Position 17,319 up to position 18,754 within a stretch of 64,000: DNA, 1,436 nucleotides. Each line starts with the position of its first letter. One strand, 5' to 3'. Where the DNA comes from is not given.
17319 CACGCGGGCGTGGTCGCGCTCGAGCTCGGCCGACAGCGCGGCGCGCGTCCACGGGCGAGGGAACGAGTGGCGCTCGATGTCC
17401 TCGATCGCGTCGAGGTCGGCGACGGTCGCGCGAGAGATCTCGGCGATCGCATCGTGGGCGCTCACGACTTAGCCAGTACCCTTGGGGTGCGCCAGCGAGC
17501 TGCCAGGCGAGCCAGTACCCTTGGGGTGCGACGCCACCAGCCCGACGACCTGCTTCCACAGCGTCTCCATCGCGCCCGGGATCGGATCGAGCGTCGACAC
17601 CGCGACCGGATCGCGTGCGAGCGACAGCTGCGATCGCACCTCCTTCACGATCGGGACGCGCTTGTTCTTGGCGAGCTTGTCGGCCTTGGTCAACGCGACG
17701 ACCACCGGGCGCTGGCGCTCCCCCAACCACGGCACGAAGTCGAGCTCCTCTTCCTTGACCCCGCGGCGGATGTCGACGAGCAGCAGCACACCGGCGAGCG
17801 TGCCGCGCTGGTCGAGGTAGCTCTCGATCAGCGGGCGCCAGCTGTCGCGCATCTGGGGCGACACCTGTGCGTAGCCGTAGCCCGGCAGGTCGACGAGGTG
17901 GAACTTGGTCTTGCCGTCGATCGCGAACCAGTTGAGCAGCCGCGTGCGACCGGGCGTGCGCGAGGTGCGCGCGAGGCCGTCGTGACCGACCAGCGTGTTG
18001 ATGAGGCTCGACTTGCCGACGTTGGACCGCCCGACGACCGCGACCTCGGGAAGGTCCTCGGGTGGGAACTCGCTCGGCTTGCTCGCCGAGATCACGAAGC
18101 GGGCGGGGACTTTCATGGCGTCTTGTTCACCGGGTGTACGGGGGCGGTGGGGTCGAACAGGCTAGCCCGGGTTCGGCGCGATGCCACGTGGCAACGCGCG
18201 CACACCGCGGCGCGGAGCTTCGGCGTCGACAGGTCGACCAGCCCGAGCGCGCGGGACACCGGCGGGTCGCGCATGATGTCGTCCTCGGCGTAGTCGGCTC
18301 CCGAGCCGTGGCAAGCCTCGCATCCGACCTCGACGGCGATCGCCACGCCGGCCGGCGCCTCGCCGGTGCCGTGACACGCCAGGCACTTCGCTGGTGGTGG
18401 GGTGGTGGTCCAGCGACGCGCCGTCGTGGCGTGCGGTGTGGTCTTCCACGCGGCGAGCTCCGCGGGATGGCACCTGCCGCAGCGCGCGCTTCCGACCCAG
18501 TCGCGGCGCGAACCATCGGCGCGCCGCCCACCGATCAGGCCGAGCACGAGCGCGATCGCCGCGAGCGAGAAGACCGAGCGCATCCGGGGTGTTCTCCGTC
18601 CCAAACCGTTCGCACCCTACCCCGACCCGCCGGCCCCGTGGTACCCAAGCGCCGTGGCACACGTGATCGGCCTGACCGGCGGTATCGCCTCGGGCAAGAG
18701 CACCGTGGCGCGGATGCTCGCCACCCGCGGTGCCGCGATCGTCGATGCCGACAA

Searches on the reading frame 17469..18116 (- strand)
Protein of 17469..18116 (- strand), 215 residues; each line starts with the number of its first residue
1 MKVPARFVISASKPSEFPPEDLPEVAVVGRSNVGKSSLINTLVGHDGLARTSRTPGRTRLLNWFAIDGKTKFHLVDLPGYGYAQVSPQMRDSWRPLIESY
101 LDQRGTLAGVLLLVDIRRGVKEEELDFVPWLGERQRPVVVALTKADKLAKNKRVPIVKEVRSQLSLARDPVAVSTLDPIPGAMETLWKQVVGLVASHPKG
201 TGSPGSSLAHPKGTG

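Call 36: search_protein_families(library=pfam, proteins=[window:17469-18116:-], max_evalue=0.001)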
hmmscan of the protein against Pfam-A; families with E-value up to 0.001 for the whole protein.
window:17469-18116:- (215 aa): 6 families
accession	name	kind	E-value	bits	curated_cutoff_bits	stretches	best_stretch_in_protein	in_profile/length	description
PF01926.29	MMR_HSR1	-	5.1e-21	75.3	21.9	1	24-144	1-113/113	50S ribosome-binding GTPase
PF02421.24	FeoB_N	-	1.9e-08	34.4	27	1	24-154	2-124/156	Ferrous iron transport protein B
PF00350.29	Dynamin_N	-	4.5e-07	30.5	27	1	25-52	1-28/168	Dynamin family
PF00009.33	GTP_EFTU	-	1.8e-05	24.8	26.5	0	108-164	94-150/188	Elongation factor Tu GTP binding domain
PF03193.22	RsgA_GTPase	-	0.0001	22.6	30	0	25-48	109-132/174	RsgA GTPase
PF00735.24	Septin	-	0.00099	18.9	26.2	0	25-102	7-90/280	Septin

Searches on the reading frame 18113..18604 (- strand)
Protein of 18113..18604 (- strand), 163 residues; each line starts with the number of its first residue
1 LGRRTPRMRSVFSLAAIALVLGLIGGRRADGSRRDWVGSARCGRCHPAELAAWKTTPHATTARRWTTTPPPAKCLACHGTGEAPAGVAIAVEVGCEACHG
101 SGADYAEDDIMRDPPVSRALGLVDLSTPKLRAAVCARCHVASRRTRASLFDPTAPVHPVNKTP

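Call 36: search_protein_families(library=pfam, proteins=[window:18113-18604:-], max_evalue=0.001)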
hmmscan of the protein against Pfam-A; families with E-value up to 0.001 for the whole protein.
window:18113-18604:- (163 aa): 5 families
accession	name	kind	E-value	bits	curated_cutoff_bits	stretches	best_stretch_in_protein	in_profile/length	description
PF13435.11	Cytochrome_C554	-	4.6e-08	34.3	20.8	1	42-100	2-84/84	Cytochrome c554 and c-prime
PF14522.11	Cytochrome_C7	-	3.7e-06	27.1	24.8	1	39-99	13-66/67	Cytochrome c7 and related cytochrome c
PF22113.1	Mtrc-MtrF_II-IV_dom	-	1.6e-05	24.9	30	0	40-81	121-166/176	Outer membrane cytochrome MtrC/MtrF-like, domains II/IV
PF09699.15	Paired_CXXCH_1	-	1.8e-05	24.7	20.6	0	39-80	6-38/41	Doubled CXXCH motif (Paired_CXXCH_1)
PF14537.11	Cytochrom_c3_2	-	7.7e-05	23.5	25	0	73-141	8-66/79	Cytochrome c3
